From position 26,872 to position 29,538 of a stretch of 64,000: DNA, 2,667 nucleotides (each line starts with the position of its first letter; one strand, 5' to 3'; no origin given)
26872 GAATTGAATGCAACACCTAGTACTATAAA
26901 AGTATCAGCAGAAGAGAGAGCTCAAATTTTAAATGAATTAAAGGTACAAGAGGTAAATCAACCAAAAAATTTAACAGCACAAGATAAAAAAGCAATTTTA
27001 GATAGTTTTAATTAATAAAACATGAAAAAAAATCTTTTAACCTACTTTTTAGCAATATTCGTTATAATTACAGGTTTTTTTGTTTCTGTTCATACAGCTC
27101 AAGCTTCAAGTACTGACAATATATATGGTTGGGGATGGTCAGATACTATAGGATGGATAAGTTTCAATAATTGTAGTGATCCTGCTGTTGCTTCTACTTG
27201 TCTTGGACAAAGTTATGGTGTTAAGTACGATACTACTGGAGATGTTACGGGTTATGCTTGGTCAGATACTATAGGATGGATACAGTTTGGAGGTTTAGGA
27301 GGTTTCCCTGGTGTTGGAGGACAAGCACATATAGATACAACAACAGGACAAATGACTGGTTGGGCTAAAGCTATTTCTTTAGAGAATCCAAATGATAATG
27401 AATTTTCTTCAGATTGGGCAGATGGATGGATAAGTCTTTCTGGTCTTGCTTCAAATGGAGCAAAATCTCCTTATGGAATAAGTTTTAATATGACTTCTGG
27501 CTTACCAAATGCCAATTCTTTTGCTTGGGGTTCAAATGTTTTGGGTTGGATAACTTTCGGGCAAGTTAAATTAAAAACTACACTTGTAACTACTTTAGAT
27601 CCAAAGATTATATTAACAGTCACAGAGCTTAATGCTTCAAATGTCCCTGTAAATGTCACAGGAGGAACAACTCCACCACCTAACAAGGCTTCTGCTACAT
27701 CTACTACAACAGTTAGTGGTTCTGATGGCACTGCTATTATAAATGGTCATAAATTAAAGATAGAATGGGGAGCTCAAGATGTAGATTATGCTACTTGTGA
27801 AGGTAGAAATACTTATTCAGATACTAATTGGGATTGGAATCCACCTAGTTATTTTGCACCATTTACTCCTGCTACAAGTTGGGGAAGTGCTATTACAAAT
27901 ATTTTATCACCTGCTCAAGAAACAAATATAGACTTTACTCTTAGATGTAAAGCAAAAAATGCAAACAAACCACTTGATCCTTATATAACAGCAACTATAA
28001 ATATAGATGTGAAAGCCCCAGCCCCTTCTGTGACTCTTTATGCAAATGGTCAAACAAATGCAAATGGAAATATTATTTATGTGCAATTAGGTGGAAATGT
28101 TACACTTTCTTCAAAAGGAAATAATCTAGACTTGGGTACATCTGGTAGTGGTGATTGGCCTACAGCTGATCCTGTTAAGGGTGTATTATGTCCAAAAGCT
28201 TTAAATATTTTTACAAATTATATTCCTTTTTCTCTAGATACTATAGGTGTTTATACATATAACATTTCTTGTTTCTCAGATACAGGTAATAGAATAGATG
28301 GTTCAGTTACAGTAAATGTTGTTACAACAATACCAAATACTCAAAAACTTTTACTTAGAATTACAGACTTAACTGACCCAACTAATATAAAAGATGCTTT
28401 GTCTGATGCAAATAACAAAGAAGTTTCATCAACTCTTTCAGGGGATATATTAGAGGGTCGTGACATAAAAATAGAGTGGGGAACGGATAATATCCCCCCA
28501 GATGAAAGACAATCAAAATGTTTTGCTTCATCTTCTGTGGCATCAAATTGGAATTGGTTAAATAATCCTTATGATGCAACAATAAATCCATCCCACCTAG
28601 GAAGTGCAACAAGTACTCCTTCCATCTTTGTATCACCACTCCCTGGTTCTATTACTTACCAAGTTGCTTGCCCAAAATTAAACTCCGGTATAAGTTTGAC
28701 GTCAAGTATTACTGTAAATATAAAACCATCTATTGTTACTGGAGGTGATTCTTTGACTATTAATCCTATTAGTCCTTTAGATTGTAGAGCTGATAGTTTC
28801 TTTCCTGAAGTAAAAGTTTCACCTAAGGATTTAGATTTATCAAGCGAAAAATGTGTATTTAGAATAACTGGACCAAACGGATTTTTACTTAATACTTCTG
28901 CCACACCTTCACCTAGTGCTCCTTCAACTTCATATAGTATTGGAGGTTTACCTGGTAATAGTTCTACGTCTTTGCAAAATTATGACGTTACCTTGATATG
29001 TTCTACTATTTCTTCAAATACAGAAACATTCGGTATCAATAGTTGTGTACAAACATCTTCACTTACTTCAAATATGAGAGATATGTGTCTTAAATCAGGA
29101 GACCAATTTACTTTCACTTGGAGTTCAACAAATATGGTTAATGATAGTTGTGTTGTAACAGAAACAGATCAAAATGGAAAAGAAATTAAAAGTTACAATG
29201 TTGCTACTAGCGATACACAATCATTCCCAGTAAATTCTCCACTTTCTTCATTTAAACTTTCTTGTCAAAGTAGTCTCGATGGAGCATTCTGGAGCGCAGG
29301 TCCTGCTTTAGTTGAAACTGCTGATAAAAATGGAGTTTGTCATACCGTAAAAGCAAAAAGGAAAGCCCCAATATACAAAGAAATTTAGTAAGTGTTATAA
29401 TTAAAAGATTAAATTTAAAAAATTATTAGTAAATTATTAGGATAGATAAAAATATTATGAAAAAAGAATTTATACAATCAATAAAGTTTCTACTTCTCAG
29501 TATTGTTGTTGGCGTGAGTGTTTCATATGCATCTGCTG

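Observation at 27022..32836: Three consecutive large secreted paralogs form a candidate surface/host-attachment module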

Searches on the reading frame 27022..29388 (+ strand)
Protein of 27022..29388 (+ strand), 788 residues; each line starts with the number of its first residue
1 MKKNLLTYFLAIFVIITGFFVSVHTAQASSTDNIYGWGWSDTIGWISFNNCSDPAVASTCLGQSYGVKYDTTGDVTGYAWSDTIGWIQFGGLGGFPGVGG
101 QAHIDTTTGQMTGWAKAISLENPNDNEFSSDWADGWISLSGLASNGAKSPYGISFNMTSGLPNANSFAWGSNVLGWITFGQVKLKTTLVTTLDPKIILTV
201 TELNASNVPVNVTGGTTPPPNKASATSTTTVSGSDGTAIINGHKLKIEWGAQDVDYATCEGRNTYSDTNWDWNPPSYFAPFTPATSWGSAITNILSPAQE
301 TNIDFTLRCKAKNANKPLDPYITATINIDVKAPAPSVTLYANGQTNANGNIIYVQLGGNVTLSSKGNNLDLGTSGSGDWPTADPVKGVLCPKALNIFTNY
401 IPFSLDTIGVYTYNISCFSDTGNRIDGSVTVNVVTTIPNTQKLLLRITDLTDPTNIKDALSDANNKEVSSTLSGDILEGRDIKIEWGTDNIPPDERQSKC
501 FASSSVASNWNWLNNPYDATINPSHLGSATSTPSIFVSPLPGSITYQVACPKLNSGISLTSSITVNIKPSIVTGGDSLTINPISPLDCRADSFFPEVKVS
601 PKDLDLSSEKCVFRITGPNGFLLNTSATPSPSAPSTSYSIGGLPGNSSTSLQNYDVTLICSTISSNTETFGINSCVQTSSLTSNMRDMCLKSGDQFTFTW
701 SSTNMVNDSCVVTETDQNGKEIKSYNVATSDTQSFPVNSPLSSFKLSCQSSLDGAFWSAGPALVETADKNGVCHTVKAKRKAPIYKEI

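Call 3: search_protein_families(library=pfam, proteins=[window:27022-29388:+], max_evalue=1)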
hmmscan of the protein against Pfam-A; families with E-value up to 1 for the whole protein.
window:27022-29388:+ (788 aa): 1 family
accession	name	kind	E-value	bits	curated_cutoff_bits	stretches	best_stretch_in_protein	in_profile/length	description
PF23619.1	Ig_VWA7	-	0.0056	17.3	27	1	720-762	28-70/104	VWA7 Ig-like domain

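Call 6: search_protein_families(library=ncbifam, proteins=[window:27022-29388:+], max_evalue=1)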
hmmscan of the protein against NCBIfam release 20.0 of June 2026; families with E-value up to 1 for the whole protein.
window:27022-29388:+ (788 aa): 2 families
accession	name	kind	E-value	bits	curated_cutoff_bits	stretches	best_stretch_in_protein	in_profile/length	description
NF009338.1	PRK12698.1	equivalog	0.044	13.7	303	1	337-445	49-148/218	flagellar basal body L-ring protein FlgH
NF001304.0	PRK00249.1-4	equivalog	0.072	12.7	247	1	332-440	53-154/228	flagellar basal body L-ring protein FlgH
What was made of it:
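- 27109..27576 (+): W-domain of P1 (aa 30-185): four repeats of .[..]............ Predicted 8-stranded up-and-down beta-barrel. It is the most conserved part of P1. No Pfam or NCBIfam family (calls 3, 6).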

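Call 7: search_protein_families(library=phrogs, proteins=[window:27022-29388:+], max_evalue=1)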
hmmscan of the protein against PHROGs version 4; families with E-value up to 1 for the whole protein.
window:27022-29388:+ (788 aa): 0 families

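Call 9: search_solved_structures(query=window:27022-29388:+, max_evalue=10)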
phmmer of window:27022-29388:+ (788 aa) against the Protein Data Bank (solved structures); distinct sequences matched with E-value up to 10: 6.
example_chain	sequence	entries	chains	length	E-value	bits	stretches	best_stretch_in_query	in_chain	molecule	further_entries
6xzn_A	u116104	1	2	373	1.2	10.5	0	24-54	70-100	Ultraviolet-B receptor UVR8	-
4dnv_A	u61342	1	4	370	3.2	9.1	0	23-52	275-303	AT5g63860/MGI19_6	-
4nc4_A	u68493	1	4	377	3.4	9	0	23-52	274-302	Ultraviolet-B receptor UVR8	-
4dnu_A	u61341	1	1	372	4.3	8.7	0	22-93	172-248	AT5g63860/MGI19_6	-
4dnw_A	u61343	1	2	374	7.6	7.9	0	22-93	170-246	AT5g63860/MGI19_6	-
4naa_A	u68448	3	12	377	7.9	7.8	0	22-93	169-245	Ultraviolet-B receptor UVR8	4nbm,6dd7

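Call 14: find_homologous_proteins(query=window:27022-29388:+)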
Query window:27022-29388:+ (788 aa): 68 proteins with E <= 0.001 among 8000 candidates.
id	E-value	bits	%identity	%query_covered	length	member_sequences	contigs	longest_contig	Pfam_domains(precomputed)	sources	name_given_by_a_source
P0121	0.0e+0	1787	100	100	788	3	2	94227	-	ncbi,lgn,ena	-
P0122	0.0e+0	1604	89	100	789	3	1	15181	-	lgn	-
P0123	0.0e+0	1542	87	100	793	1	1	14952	-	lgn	-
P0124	0.0e+0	1434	81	100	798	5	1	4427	-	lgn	-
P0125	0.0e+0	1348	78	100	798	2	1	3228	-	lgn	-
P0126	0.0e+0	1317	76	100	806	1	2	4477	-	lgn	-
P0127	7.7e-85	304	59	25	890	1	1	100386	-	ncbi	ncbi:MAG: hypothetical protein V4504_01275 [Patescibacteria group bacterium]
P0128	4.9e-51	192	41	35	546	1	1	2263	-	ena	-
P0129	2.0e-46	177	43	23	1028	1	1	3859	-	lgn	-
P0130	3.8e-42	163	45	29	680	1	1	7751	PF19403.6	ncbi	-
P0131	1.6e-33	134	32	18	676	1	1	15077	PF25788.3,PF18911.7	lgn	-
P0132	2.5e-30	124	36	18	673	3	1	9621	PF00801.27,PF25788.3,PF18911.7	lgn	-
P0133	6.7e-29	119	37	19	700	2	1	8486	PF00801.27,PF25788.3,PF18911.7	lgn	-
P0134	3.5e-26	110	41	22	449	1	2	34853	-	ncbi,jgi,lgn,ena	ncbi:MAG: hypothetical protein WCQ60_00315 [bacterium]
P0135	4.8e-24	103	42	22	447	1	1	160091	-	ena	-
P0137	1.2e-20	92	37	23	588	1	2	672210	PF18998.7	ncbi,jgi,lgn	-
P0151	1.4e-13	68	40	19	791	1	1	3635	PF21722.5,PF00629.31,PF00041.28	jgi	-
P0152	1.4e-13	68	33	29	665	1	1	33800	PF21722.5,PF00041.28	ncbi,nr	ncbi:fibronectin type III domain-containing protein [Candidatus Kaiserbacteria bacterium]|nr:fibrone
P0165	7.1e-11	59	35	23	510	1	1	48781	-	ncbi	ncbi:MAG: fibronectin type III domain-containing protein [Patescibacteria group bacterium]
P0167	1.2e-10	59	34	22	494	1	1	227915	-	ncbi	-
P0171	1.4e-9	55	33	22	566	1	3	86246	-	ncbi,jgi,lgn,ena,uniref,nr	ncbi:MAG: hypothetical protein COV10_00565 [Candidatus Vogelbacteria bacterium CG10_big_fil_rev_8_21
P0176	5.5e-9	53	39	21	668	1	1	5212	PF21722.5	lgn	-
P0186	3.8e-5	40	42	10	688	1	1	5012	PF21722.5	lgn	-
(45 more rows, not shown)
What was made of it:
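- Closest known: Pfam PF21722. Same: The domain co-occurs with W-domains in other Patescibacteria proteins (call 14).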

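Call 18: find_encoding_contigs(protein=P0121, flank=10000, max_places=6)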
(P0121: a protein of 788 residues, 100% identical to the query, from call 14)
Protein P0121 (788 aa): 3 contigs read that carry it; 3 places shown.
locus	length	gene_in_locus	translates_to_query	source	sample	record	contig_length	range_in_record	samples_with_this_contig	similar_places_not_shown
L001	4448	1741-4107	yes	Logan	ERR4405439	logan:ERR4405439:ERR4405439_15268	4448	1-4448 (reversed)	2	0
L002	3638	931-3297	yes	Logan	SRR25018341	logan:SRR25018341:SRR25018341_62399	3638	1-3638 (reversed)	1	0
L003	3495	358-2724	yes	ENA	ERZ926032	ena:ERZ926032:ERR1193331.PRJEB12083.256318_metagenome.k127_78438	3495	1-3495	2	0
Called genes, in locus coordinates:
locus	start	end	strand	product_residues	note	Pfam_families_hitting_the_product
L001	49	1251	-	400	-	PF08529:NusA_N, PF00575:S1 (weak), PF13184:KH_NusA_1st, PF26594:KH_NusA_2nd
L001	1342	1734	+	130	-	-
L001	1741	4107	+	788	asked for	-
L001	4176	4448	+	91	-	?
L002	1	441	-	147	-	?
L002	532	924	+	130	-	-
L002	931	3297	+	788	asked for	-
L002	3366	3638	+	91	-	?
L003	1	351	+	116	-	?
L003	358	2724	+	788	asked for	-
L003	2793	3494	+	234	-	?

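Call 19: find_encoding_contigs(protein=P0127, flank=10000, max_places=4)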
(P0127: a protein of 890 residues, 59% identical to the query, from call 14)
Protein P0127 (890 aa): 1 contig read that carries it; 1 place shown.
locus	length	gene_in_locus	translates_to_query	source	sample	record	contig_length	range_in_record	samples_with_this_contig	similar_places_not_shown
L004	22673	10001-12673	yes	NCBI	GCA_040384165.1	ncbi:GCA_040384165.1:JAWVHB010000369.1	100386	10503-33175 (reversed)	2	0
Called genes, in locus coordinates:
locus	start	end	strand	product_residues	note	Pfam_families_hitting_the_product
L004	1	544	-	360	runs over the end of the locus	PF00487:FA_desaturase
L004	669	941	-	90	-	PF00216:Bac_DNA_binding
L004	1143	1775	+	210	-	-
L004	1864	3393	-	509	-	PF12072:RNase_Y_N, PF00013:KH_1 (weak), PF01966:HD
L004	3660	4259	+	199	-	-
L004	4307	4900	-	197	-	PF00574:CLP_protease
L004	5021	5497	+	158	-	-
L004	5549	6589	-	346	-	PF05697:Trigger_N, PF05698:Trigger_C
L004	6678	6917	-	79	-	-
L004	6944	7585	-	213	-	-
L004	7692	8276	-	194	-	PF00719:Pyrophosphatase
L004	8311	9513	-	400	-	PF08529:NusA_N, PF00575:S1 (weak), PF13184:KH_NusA_1st, PF26594:KH_NusA_2nd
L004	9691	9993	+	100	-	-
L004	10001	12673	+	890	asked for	-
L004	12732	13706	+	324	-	-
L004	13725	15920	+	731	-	-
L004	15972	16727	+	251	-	PF00121:TIM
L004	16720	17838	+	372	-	PF00162:PGK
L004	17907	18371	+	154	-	PF01807:Zn_ribbon_DnaG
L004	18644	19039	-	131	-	PF11969:DcpS_C, PF01230:HIT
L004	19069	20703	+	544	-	PF01368:DHH, PF02272:DHHA1, PF17768:RecJ_OB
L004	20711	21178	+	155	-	PF00075:RNase_H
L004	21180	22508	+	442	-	PF13567:DUF4131, PF03772:Competence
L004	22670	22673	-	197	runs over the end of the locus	PF02777:Sod_Fe_C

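Call 21: find_encoding_contigs(protein=P0122, flank=10000, max_places=3)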
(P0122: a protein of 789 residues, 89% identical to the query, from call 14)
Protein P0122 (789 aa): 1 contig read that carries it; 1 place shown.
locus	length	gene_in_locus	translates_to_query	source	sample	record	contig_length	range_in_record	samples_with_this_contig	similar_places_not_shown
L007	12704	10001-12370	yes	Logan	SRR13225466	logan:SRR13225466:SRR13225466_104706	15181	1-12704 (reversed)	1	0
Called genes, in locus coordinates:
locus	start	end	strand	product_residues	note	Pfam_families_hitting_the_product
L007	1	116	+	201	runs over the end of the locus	-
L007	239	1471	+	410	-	-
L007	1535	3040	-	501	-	PF12072:RNase_Y_N, PF00013:KH_1 (weak), PF01966:HD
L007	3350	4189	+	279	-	-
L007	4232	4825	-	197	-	PF00574:CLP_protease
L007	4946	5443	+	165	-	-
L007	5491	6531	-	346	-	PF05697:Trigger_N, PF05698:Trigger_C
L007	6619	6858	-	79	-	-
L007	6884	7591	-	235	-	-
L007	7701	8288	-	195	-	PF00719:Pyrophosphatase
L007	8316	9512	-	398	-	PF08529:NusA_N, PF00575:S1 (weak), PF13184:KH_NusA_1st, PF26594:KH_NusA_2nd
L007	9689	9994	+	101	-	-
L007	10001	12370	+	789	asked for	-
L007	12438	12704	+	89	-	?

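Call 22: find_encoding_contigs(protein=P0123, flank=10000, max_places=3)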
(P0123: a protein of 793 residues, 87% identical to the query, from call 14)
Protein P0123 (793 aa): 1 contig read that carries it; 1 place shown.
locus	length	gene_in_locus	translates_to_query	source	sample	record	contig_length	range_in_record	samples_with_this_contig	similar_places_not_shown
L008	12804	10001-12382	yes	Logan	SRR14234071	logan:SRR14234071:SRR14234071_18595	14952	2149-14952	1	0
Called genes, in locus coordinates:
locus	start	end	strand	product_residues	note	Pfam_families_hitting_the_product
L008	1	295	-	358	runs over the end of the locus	PF00487:FA_desaturase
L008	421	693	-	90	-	PF00216:Bac_DNA_binding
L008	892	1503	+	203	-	-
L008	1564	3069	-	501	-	PF12072:RNase_Y_N, PF00013:KH_1 (weak), PF01966:HD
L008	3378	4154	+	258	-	-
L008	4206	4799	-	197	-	PF00574:CLP_protease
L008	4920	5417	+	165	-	-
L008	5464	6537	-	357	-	PF05697:Trigger_N, PF05698:Trigger_C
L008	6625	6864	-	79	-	-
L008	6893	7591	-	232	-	-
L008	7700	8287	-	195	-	PF00719:Pyrophosphatase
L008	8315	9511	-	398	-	PF08529:NusA_N, PF00575:S1 (weak), PF13184:KH_NusA_1st, PF26594:KH_NusA_2nd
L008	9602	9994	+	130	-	-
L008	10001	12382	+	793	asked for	-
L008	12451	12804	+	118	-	?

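Call 27: search_protein_families(library=pfam, proteins=[L004:10001-12673:+, L004:12732-13706:+, L004:13725-15920:+, L004:9691-9993:+, P0152, P0130], max_evalue=0.1)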
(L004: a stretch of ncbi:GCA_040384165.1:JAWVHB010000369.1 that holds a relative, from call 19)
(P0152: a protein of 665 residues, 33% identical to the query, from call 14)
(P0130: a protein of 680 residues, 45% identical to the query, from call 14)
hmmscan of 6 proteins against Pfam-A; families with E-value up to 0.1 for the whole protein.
L004:10001-12673:+ (890 aa): 0 families

L004:12732-13706:+ (324 aa): 0 families

L004:13725-15920:+ (731 aa): 0 families

L004:9691-9993:+ (100 aa): 5 families
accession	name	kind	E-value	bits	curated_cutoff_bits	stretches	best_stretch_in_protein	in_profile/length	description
PF17944.6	Arg_decarbox_C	-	0.002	19.1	23.3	0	71-99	13-41/51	Arginine decarboxylase C-terminal helical extension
PF17221.8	COMMD1_N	-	0.004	17.9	23.4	1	30-95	24-89/102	COMMD1 N-terminal domain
PF13309.12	HTH_22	-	0.0091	16.4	29.6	0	72-98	4-31/63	HTH domain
PF12698.13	ABC2_membrane_3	-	0.054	13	31.6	1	10-80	5-77/347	ABC-2 family transporter protein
PF03448.22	MgtE_N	-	0.067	14.2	25.9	0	32-80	25-76/102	MgtE intracellular N domain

P0152 (665 aa): 3 families
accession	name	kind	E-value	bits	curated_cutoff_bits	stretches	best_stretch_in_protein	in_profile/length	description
PF00041.27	fn3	-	1.2e-06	29.1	25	1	294-377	2-80/84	Fibronectin type III domain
PF21722.4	Gly_rich_2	-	2.2e-05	25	24.3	1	54-283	4-225/226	Glycine-rich domain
PF24489.1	Ig_J_second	-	0.0065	16.9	27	1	341-380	53-92/105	Tip attachment protein J second Ig-like domain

P0130 (680 aa): 2 families
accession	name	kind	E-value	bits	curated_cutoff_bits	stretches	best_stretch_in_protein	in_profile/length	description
PF19403.5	SpaA_2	-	1e-09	39.3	25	1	217-308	3-96/96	Prealbumin-like fold domain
PF24547.1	DUF7601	-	0.031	15.3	27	0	219-309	2-102/116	Domain of unknown function (DUF7601)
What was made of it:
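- Domain fusions elsewhere join the W-domain and Gly_rich_2 in one protein: P0151, P0152, P0176 and P0186 (calls 14, 27).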

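Call 40: predict_structure(alignment_id=A1)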
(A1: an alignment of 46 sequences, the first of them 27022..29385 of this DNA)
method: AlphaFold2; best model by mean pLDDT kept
length: 788 residues; sequences in the alignment: 46
mean_pLDDT: 65.4   pTM: 0.36
mean pLDDT of the five models: 65.4, 64.1, 63.4, 63.2, 63.1
residues with pLDDT >= 90: 135; 70-90: 242; 50-70: 185; < 50: 226
segments of 3 or more residues with pLDDT < 50: 22-30, 188-193, 205-241, 273-314, 316-402, 517-534, 572-576, 587-590, 780-782
pLDDT, mean of each block of 10 residues (from residue 1): 65 69 40 84 90 82 87 92 90 83 91 86 51 77 63 90 90 86 72 53 46 36 34 37 56 58 60 36 28 34 41 45 40 29 28 28 28 33 42 37 56 73 71 62 89 89 89 82 85 80 81 54 36 51 90 87 86 47 51 59 61 75 73 60 56 69 58 57 86 89 86 93 91 90 92 85 88 70 49
secondary structure, 60 per line:
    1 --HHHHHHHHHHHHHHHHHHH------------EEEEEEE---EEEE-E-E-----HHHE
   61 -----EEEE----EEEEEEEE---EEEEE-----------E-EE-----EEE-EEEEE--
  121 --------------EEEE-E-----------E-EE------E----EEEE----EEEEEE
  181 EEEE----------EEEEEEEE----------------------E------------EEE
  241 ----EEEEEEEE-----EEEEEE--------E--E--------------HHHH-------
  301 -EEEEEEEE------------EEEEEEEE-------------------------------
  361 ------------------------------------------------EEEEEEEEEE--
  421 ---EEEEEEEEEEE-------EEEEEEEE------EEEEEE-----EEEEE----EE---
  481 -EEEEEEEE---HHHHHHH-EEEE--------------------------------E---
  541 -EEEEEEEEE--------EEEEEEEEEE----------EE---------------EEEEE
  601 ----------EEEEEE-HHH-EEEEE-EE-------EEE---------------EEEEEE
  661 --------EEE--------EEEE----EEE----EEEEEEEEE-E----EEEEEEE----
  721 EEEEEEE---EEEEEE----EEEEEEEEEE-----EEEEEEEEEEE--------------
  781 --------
elements in order (helices of 4 or more, strands of 3 or more residues): H3-21 E34-40 E44-47 E66-69 E74-81 E85-89 E110-112 E114-118 E135-138 E167-170 E175-184 E195-202 E238-240 E245-252 E258-263 H290-293 E302-309 E322-329 E409-418 E424-434 E442-449 E456-461 E467-471 E482-489 H493-499 E501-504 E542-550 E559-568 E596-600 E611-616 E622-626 E637-639 E655-660 E669-671 E680-683 E688-690 E695-703 E710-716 E721-727 E731-736 E741-750 E756-766

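Call 43: fold_search(model_id=the predicted structure, library=pdb)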
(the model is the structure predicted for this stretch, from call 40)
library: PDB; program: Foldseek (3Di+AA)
matches with E <= 10: 1847; with E <= 0.001: 19
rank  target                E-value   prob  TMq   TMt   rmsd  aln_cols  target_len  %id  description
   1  9fx2                  3.4e-06  1.00  0.12  0.08  31.6       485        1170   12  Structure of methylamine activated CD109 (released 2025-03-19)
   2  6e57_A                1.9e-05  1.00  0.11  0.18  19.1       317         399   13  Bacteroides ovatus mixed-linkage glucan utilization locus (MLGUL) SGBP-B in complex with mixed-linkage heptasaccharide (released 2019-05-29)
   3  6qx4_B                2.1e-05  1.00  0.14  0.16  19.3       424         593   10  Structure of the Bacillus anthracis Sap S-layer assembly domain (released 2019-07-31)
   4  6qx4_A                3.1e-05  1.00  0.13  0.16  25.0       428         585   10  Structure of the Bacillus anthracis Sap S-layer assembly domain (released 2019-07-31)
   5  8k53_A                5.0e-05  0.99  0.12  0.12  25.2       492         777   12  Structure of the Dimeric Human CNTN2 Ig 1-6-FNIII 1-2 Domain in an Asymmetric State (released 2023-12-06)
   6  8opr_A                6.7e-05  0.98  0.11  0.12  18.1       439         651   11  Structure of the EA1 surface layer of Bacillus anthracis (released 2023-11-08)
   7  8ayh_B                1.4e-04  0.99  0.12  0.10  25.0       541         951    8  Structure of Complement C5 in Complex with small molecule inhibitor and CVF (released 2022-12-21)
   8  5irb_B                1.6e-04  0.99  0.11  0.23  22.3       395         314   12  Structural insight into host cell surface retention of a 1.5-MDa bacterial ice-binding adhesin (released 2017-07-19)
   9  8s3o_A                1.6e-04  0.99  0.11  0.07  30.8       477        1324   11  Structure of native human CD109 (released 2025-03-05)
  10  8v29_B                1.7e-04  0.93  0.09  0.12  23.9       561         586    9  Cryo-EM structure of human type I OSM receptor complex: model for full extracellular assembly (released 2024-11-20)
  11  6hhu_A                2.0e-04  0.98  0.10  0.13  18.5       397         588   11  Structure of the Bacillus anthracis Sap S-layer assembly domain (released 2019-07-24)
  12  8v2b_B                2.4e-04  0.98  0.10  0.13  20.6       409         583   10  Cryo-EM structure of mouse type II OSM receptor complex: model for full extracellular assembly (released 2024-11-20)
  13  1e07                  2.9e-04  0.97  0.13  0.15  32.8       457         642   12  Model of human carcinoembryonic antigen by homology modelling and curve-fitting to experimental solution scattering data (released 2000-07-04)
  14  4fmf_C                3.1e-04  0.99  0.11  0.24  19.5       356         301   10  Crystal structure of human nectin-1 full ectodomain (D1-D3) (released 2012-08-22)
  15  6za2_B                4.3e-04  0.99  0.12  0.09  28.3       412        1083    9  Crystal structure of dimeric latent PorU from Porphyromonas gingivalis (released 2021-09-29)
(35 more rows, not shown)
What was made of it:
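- On SLH-anchored S-layer proteins (Sap/EA1 type): AF2 model plus Foldseek (calls 40, 43).
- Closest known: Bacillus anthracis S-layer proteins Sap and EA1. Same: Foldseek E 2e-5 to 2e-4 (call 43).
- Its Foldseek hits are tandem-Ig surface proteins, including the Sap and EA1 S-layer assembly domains, SGBP-B and the MpIBP adhesin (calls 40, 43). Foldseek hits of P1 include the Bacillus anthracis Sap and EA1 S-layer assembly domains (E 2e-5 to 7e-5, call 43). The hits are generic tandem-Ig matches (TM 0.1-0.2, call 43).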
